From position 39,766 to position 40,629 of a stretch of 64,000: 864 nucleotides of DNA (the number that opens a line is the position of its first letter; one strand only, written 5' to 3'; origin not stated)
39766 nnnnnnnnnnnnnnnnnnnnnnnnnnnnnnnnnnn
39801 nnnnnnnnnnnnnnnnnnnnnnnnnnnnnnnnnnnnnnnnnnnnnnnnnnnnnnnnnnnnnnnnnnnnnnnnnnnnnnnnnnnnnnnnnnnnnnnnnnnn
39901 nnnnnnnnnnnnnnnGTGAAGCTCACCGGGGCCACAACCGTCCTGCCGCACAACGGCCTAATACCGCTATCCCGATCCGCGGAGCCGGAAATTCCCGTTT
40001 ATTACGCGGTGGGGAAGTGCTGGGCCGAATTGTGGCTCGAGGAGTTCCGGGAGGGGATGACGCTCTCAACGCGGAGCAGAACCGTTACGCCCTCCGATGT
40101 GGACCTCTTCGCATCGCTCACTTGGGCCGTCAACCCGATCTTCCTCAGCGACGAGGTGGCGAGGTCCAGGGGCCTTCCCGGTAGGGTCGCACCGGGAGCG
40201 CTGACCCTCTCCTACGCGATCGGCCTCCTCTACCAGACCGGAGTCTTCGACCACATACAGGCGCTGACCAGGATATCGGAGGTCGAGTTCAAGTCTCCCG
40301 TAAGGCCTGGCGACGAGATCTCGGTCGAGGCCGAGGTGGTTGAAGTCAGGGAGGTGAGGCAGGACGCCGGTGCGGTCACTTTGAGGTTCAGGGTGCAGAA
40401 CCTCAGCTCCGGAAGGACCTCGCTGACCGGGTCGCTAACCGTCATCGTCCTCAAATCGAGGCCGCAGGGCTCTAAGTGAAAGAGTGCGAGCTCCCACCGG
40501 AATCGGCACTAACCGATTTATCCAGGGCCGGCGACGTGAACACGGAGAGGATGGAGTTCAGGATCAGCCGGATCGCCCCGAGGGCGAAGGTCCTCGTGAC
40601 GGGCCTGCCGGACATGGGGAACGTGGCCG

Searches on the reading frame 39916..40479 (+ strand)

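Call 63: search_protein_families(library=pfam, proteins=[window:39916-40479:+], max_evalue=0.01)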
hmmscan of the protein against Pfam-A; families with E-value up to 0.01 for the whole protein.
window:39916-40479:+ (187 aa): 3 families
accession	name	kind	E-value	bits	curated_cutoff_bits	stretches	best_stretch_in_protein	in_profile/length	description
PF01575.25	MaoC_dehydratas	-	9.9e-20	70.8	27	1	47-155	7-116/123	MaoC like domain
PF13452.11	FAS1_DH_region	-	3.2e-07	31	22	1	47-154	4-112/132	FAS1-like, dehydratase domain region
PF03061.28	4HBT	-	0.00021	22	20.6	1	113-145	28-60/79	Thioesterase superfamily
